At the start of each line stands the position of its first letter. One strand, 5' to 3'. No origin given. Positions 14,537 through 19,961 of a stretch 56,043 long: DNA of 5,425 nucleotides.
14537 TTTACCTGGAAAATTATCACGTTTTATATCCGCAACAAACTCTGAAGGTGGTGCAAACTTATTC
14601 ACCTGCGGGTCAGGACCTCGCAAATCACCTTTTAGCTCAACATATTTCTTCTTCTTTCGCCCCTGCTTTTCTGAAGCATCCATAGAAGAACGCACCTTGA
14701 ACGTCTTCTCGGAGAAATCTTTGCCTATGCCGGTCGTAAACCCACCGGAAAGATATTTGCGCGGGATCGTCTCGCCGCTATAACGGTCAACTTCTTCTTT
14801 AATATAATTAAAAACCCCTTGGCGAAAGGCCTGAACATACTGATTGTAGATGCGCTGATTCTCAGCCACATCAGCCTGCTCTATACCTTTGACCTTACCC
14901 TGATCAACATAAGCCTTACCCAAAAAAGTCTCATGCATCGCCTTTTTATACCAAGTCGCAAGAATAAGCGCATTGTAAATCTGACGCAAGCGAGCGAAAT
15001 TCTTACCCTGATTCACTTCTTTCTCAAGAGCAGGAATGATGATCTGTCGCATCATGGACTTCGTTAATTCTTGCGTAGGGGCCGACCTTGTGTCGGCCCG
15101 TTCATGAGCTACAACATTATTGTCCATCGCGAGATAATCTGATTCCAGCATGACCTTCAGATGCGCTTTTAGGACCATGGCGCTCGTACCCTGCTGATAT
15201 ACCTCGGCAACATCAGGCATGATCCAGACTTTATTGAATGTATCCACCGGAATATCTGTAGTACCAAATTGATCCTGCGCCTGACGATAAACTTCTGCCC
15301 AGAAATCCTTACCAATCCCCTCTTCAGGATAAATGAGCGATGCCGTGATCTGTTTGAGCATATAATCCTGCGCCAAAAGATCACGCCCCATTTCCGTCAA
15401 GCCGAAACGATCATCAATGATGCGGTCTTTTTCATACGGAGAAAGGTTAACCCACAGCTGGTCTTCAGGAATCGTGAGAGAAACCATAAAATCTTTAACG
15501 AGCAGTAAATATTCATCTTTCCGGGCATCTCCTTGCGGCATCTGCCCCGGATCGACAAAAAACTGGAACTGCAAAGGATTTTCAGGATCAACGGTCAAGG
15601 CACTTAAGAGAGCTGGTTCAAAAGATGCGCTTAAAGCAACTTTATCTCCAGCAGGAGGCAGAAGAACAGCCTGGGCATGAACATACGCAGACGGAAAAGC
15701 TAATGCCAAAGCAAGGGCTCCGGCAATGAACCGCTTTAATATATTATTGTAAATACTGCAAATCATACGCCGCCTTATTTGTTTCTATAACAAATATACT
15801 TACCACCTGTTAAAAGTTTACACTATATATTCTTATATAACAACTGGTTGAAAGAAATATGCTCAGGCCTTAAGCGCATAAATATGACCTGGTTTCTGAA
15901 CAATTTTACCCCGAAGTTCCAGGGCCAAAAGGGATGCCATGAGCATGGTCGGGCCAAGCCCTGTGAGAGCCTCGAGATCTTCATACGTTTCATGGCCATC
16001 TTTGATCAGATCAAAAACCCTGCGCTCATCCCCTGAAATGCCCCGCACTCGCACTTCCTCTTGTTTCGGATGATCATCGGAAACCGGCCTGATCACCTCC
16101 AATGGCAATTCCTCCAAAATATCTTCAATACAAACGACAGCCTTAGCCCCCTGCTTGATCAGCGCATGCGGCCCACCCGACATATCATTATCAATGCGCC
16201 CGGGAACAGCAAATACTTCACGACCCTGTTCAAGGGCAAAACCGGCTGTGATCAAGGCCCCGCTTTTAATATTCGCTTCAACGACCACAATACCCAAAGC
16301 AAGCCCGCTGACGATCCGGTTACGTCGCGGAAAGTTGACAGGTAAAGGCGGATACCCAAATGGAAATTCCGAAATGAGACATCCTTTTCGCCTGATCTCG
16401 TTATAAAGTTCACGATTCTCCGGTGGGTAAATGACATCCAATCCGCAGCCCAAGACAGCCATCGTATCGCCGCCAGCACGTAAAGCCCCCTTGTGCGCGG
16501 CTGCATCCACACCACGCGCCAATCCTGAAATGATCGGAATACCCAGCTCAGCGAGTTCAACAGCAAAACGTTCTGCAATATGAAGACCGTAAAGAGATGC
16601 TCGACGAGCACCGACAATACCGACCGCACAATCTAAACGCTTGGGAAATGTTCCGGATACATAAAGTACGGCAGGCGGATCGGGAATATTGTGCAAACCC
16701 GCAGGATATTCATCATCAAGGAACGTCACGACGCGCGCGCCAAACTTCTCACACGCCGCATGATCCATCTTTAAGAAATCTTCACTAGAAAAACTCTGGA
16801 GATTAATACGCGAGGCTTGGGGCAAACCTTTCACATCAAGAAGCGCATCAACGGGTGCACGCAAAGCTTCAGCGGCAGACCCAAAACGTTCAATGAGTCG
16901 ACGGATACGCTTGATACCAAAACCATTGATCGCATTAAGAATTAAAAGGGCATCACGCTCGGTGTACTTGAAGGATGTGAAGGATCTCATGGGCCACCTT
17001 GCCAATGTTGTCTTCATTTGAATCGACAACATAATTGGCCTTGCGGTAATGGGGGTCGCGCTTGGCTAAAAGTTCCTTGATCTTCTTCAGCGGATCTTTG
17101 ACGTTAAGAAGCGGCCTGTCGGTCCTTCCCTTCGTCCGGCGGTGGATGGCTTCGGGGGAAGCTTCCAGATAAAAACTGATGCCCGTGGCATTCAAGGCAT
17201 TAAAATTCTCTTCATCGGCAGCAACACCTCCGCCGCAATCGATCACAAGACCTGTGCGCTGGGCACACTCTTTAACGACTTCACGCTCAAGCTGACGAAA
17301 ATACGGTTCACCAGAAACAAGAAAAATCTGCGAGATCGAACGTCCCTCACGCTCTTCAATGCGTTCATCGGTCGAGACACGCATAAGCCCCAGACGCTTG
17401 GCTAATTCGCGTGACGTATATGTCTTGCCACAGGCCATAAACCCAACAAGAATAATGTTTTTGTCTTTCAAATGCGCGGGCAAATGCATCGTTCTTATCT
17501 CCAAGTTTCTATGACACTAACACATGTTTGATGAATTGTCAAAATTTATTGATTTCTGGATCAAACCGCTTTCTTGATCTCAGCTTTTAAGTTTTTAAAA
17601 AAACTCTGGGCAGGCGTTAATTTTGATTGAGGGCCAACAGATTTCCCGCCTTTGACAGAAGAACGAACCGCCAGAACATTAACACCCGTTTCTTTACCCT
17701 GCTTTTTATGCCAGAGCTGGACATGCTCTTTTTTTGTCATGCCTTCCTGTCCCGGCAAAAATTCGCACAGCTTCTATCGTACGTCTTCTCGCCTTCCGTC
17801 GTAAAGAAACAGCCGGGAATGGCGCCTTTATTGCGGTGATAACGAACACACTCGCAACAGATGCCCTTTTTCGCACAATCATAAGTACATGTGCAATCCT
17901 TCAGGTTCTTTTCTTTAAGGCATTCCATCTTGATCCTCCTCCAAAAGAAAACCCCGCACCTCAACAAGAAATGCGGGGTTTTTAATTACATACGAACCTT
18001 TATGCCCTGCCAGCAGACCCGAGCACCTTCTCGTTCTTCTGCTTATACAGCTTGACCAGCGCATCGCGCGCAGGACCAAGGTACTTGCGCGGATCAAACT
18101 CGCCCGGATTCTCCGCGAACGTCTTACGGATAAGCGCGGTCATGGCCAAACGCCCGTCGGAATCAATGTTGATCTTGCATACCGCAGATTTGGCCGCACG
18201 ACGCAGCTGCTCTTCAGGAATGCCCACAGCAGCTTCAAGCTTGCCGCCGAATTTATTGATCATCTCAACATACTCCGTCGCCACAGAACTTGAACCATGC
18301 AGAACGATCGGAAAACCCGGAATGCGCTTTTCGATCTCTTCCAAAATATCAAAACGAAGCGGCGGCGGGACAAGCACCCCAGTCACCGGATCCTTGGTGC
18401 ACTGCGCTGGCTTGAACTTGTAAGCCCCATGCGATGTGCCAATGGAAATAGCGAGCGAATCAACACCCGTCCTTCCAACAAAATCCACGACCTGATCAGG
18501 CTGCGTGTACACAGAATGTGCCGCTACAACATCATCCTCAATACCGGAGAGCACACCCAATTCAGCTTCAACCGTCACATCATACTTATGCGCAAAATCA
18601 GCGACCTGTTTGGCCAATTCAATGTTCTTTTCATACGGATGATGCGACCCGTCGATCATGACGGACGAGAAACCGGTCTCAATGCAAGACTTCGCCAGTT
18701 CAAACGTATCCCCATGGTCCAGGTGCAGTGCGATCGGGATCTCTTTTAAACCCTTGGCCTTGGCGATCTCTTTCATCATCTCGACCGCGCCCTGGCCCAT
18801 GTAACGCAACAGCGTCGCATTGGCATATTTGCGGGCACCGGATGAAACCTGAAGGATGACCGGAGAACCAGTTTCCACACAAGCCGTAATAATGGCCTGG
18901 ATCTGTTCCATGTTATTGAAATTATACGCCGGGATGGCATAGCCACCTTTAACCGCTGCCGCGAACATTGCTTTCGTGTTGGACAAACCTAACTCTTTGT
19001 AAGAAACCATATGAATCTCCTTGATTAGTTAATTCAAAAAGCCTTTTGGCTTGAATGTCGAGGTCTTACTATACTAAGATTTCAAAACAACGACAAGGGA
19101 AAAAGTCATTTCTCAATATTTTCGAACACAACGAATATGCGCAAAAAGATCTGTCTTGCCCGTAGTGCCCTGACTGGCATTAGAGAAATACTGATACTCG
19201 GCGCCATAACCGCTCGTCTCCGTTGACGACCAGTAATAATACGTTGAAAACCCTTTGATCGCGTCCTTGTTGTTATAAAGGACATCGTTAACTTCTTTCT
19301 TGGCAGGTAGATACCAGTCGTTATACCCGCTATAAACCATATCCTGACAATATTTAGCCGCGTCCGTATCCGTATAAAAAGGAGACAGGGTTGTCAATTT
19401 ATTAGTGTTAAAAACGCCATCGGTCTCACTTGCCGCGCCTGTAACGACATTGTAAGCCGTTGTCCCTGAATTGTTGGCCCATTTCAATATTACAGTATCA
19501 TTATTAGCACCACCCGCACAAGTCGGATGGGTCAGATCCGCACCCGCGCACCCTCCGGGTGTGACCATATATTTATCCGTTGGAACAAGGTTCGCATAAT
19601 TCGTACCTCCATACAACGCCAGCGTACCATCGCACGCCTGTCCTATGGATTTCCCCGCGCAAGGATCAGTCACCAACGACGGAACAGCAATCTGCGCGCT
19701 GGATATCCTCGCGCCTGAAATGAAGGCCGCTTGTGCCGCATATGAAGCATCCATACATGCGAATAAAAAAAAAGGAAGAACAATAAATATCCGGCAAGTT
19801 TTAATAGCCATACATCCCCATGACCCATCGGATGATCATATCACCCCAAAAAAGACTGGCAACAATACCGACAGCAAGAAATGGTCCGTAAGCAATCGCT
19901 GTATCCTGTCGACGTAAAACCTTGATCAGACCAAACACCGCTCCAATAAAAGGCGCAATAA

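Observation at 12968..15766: Sec-signal-peptide protein carrying a RelA/SpoT-type (alarmone-synthetase / toxSAS-like) pyrophosphokinase domain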

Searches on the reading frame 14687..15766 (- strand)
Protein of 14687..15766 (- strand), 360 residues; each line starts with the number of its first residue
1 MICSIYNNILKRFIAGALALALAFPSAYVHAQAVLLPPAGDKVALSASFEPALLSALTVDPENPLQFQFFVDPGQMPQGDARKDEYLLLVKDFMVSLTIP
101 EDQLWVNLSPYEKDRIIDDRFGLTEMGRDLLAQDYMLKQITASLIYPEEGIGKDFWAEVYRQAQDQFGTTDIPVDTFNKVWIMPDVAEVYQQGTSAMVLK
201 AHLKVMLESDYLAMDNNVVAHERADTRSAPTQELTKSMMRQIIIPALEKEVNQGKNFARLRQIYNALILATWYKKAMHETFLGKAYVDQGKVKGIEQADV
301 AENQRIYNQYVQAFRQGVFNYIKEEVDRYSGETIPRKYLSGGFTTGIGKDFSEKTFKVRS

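Call 30: predict_structure(alignment_id=A3)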
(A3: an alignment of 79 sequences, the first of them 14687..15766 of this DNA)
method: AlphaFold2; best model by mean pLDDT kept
length: 360 residues; sequences in the alignment: 79
mean_pLDDT: 84.9   pTM: 0.81
mean pLDDT of the five models: 84.9, 80.6, 76.3, 75.6, 75.3
residues with pLDDT >= 90: 186; 70-90: 123; 50-70: 34; < 50: 17
segments of 3 or more residues with pLDDT < 50: 26-31, 346-356
pLDDT, mean of each block of 10 residues (from residue 1): 79 92 59 74 95 97 93 91 93 94 78 68 91 92 92 93 93 77 95 97 94 77 64 90 97 97 97 88 84 86 84 81 89 87 51 48
secondary structure, 60 per line:
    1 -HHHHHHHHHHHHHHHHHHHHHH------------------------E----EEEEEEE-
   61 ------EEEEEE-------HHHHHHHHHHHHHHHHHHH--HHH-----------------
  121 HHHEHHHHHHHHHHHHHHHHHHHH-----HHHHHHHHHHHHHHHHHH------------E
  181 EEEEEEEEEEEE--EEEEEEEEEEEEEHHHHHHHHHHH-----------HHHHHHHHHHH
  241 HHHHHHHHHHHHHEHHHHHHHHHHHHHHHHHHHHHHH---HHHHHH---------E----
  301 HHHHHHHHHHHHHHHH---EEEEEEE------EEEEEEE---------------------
elements in order: H2-23 E53-59 E67-72 H80-98 H125-144 H150-167 E180-192 E195-207 H208-218 H230-253 H255-277 H281-286 H301-316 E320-326 E333-339

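Call 35: fold_search(model_id=the predicted structure, library=pdb)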
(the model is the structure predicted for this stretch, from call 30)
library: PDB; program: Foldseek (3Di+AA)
matches with E <= 10: 144; with E <= 0.001: 0
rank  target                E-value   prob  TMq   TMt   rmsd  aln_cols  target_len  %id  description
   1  8ieb_B                1.3e-01  0.08  0.12  0.14  20.3       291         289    7  Cryo-EM structure of GPR156 of GPR156-miniGo-scFv16 complex (local refine) (released 2024-02-14)
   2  4k1p_F                2.8e-01  0.08  0.12  0.13  20.5       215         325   17  Structure of the NheA component of the Nhe toxin from Bacillus cereus (released 2013-09-18)
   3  4k1p_D                2.8e-01  0.06  0.10  0.11  21.3       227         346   14  Structure of the NheA component of the Nhe toxin from Bacillus cereus (released 2013-09-18)
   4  4k1p_E                4.6e-01  0.07  0.12  0.13  19.7       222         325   15  Structure of the NheA component of the Nhe toxin from Bacillus cereus (released 2013-09-18)
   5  4k1p_G                6.0e-01  0.05  0.11  0.12  20.0       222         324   16  Structure of the NheA component of the Nhe toxin from Bacillus cereus (released 2013-09-18)
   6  4k1p_B                6.7e-01  0.06  0.12  0.12  20.9       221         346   17  Structure of the NheA component of the Nhe toxin from Bacillus cereus (released 2013-09-18)
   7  8y80_I                1.3e+00  0.03  0.11  0.09  20.7       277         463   11  Cryo-EM structure of the tetrameric SPARSA gRNA-ssDNA complex (released 2024-10-16)
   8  8iep_D                1.3e+00  0.02  0.10  0.12  20.3       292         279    8  Cryo-EM structure of GPR156C/D of G-protein free GPR156 (local refine) (released 2024-02-14)
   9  8iei_B                1.3e+00  0.02  0.09  0.11  21.5       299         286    7  Cryo-EM structure of GPR156A/B of G-protein free GPR156 (local refine) (released 2024-02-14)
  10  8y80_A                1.5e+00  0.02  0.11  0.09  20.7       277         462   11  Cryo-EM structure of the tetrameric SPARSA gRNA-ssDNA complex (released 2024-10-16)
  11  1naq_D                1.6e+00  0.05  0.06  0.14  13.8        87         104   13  Crystal structure of CUTA1 from E.coli at 1.7 A resolution (released 2003-11-25)
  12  4y6i_F                1.7e+00  0.04  0.07  0.18  14.5       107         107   13  Crystal structure of E.coli CutA1 E61V/C16A/C39A/C79A mutation (released 2015-09-23)
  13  5mrc_EE               1.8e+00  0.03  0.07  0.07  15.9       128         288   15  Structure of the yeast mitochondrial ribosome - Class A (released 2017-02-15)
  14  1naq_E                1.9e+00  0.04  0.08  0.16  13.7       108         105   13  Crystal structure of CUTA1 from E.coli at 1.7 A resolution (released 2003-11-25)
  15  8y7z_A                2.0e+00  0.03  0.12  0.16  16.6       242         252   10  Cryo-EM structure of the monomeric SPARSA gRNA-ssDNA complex (released 2024-10-16)
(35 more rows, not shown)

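Call 44: find_related_loci(query=A3, collection=genome_contigs, flank=5000)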
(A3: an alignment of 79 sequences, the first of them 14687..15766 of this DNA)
Query A3 (360 aa) in genome_contigs; peptide patterns used: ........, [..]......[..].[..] (x = any residue, [..] = any of these).
595 stretches matched a pattern (row limit reached: there are more); 593 encode a relative of the query (tblastn E <= 1e-3); the best 80 are kept; 80 distinct loci.
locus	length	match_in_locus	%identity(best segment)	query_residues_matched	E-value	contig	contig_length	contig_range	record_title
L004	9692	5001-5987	57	21-343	2e-127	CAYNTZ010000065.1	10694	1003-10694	MAG TPA_asm: uncultured Planctomycetales bacterium isolate SRP150892_co1_50 genome assembly, contig: NODE_6374_length_10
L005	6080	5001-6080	53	2-342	8e-126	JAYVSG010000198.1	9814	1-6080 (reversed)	MAG: Candidatus Omnitrophota bacterium isolate GL74_DN_concoct_188_sub GL74_DN_concoct_188_sub_197, whole genome shotgun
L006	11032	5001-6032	56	4-342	8e-122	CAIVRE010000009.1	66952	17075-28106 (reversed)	MAG: Candidatus Omnitrophica bacterium isolate AM-lipid-02-D9_bin-0629 genome assembly, contig: bin-0629:09/34, whole ge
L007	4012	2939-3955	52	3-342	5e-123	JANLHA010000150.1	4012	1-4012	MAG: Candidatus Omnitrophota bacterium isolate P6-5 k99_263595, whole genome shotgun sequence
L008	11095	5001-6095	52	9-356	6e-120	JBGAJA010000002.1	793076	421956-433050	MAG: Candidatus Omnitrophota bacterium isolate MAG_AAO_H125.54 AAOH125-54_opera_contig_17, whole genome shotgun sequence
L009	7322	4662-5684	53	2-349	4e-119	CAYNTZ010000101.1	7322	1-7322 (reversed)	MAG TPA_asm: uncultured Planctomycetales bacterium isolate SRP150892_co1_50 genome assembly, contig: NODE_10965_length_7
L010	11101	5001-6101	51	5-359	1e-118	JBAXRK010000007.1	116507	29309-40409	MAG: Candidatus Omnitrophota bacterium isolate ELA581 MAG581_7, whole genome shotgun sequence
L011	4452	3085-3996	58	36-342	1e-119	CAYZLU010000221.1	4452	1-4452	MAG TPA_asm: uncultured Planctomycetales bacterium isolate binchicken_co241_372 genome assembly, contig: NODE_24405_leng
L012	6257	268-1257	55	27-355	3e-117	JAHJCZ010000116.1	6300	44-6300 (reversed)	MAG: Candidatus Omnitrophota bacterium isolate Modern_marine.mb.324 Modern_marine.mb.324_k141_1714514, whole genome shot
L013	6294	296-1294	55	9-343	2e-116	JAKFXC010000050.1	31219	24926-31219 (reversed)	MAG: Candidatus Omnitrophota bacterium isolate ND2_Bin_17 ND2_0000137, whole genome shotgun sequence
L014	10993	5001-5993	55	13-342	2e-116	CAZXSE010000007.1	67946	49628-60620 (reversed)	MAG TPA_asm: uncultured Planctomycetales bacterium isolate binchicken_co154_760 genome assembly, contig: NODE_385_length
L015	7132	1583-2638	52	9-358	2e-116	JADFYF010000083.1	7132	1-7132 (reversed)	MAG: Candidatus Omnitrophota bacterium isolate nDJH6bin18 nDJH6_bin18_NODE_83_length_7132_cov_1.663954, whole genome sho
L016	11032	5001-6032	53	18-349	1e-116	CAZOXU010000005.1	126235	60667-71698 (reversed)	MAG TPA_asm: uncultured Planctomycetales bacterium isolate SRP278252_co2_25 genome assembly, contig: NODE_179_length_126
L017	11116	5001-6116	51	1-343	3e-116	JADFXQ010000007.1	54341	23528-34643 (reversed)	MAG: Candidatus Omnitrophota bacterium isolate nDJH15bin13 nDJH15_bin13_NODE_7_length_54341_cov_5.051223, whole genome s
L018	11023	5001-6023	53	1-344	8e-116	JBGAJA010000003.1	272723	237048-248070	MAG: Candidatus Omnitrophota bacterium isolate MAG_AAO_H125.54 AAOH125-54_opera_contig_199, whole genome shotgun sequenc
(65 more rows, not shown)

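Call 71: fold_search(model_id=the predicted structure, library=viral)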
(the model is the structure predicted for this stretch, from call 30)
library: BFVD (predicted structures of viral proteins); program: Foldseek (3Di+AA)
matches with E <= 10: 190; with E <= 0.001: 0
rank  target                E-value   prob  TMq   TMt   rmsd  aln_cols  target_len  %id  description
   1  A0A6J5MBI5            1.6e-01  0.06  0.07  0.12  18.5       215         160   11  DUF669 domain-containing protein [uncultured Caudovirales phage]
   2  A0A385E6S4            2.6e-01  0.06  0.09  0.12  23.5       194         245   10  (no name in the UniProt tables at hand)
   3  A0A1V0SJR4            3.6e-01  0.07  0.11  0.13  18.9       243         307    9  tRNAHis guanylyltransferase [Klosneuvirus KNV1]
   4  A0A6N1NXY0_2          5.2e-01  0.14  0.27  0.13  29.4       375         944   12  J domain-containing protein [Tupanvirus soda lake]
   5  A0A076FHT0            5.5e-01  0.07  0.10  0.09  22.2       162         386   14  Uncharacterized protein [Aureococcus anophagefferens virus]
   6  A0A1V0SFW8            5.5e-01  0.04  0.10  0.13  21.3       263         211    8  Uncharacterized protein [Hokovirus HKV1]
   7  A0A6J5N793            5.8e-01  0.03  0.09  0.11  22.9       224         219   12  Uncharacterized protein [uncultured Caudovirales phage]
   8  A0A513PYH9            5.8e-01  0.03  0.07  0.09  21.8       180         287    9  Major capsid protein (Fragment) [Suid betaherpesvirus 2]
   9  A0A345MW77            7.2e-01  0.01  0.09  0.08  30.6       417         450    9  (no name in the UniProt tables at hand)
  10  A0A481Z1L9            8.0e-01  0.06  0.09  0.09  17.7       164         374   12  Uncharacterized protein [Mimivirus LCMiAC02]
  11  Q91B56                9.4e-01  0.02  0.09  0.09  19.2       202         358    9  Wsv285 [White spot syndrome virus]
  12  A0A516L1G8            9.9e-01  0.06  0.15  0.21  16.6       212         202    8  (no name in the UniProt tables at hand)
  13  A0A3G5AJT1            9.9e-01  0.01  0.06  0.09  23.7       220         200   11  Uncharacterized protein [Solivirus sp.]
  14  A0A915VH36            1.0e+00  0.10  0.09  0.25  12.8        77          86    6  (no name in the UniProt tables at hand)
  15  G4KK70                1.4e+00  0.05  0.08  0.19  17.8       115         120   19  (no name in the UniProt tables at hand)
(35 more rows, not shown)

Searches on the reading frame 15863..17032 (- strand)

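Call 22: search_protein_families(library=pfam, proteins=[window:15863-17032:-], max_evalue=0.001)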
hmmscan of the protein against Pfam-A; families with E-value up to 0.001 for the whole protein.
window:15863-17032:- (389 aa): 3 families
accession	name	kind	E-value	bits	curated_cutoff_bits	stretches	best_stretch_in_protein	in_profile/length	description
PF02481.21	DNA_processg_A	-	4.2e-76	255.3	29.6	1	94-299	2-210/212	DNA recombination-mediator protein A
PF17782.7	DprA_WH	-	2.5e-06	27.9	22.9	1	333-382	11-60/61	DprA winged helix domain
PF18306.6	LDcluster4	-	0.00062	19.9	26.3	0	136-194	3-62/151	SLOG cluster4 family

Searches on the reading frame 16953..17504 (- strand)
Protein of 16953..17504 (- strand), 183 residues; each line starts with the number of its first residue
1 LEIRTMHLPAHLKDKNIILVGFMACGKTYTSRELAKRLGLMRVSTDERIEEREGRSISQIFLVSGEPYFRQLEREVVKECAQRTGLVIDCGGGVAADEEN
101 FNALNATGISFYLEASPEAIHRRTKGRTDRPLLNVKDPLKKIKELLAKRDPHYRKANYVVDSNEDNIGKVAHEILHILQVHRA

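Call 22: search_protein_families(library=pfam, proteins=[window:16953-17504:-], max_evalue=0.001)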
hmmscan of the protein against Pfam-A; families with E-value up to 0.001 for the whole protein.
window:16953-17504:- (183 aa): 3 families
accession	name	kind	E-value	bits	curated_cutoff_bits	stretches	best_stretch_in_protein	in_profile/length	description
PF01202.28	SKI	-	3.2e-42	144.8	22.1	1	23-178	1-158/159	Shikimate kinase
PF13671.12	AAA_33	-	6e-07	30.3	27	1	17-144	2-135/143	AAA domain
PF13238.12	AAA_18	-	8.5e-06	26.7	29.4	1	17-129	1-113/128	AAA domain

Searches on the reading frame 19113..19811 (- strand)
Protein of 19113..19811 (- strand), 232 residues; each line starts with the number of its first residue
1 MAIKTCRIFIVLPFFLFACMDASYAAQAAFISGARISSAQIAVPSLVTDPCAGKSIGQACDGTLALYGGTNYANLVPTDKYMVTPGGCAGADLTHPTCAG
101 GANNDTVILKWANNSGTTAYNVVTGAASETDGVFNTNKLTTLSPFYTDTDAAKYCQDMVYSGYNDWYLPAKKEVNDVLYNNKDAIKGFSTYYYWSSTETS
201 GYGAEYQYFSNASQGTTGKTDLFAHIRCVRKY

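Call 22: search_protein_families(library=pfam, proteins=[window:19113-19811:-], max_evalue=0.001)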
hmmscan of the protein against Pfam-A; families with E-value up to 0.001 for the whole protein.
window:19113-19811:- (232 aa): 1 family
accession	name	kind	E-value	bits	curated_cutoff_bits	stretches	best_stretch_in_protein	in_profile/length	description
PF07603.17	Lcl_C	-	2.4e-09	37.9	34.9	1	140-230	25-117/117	Lcl C-terminal domain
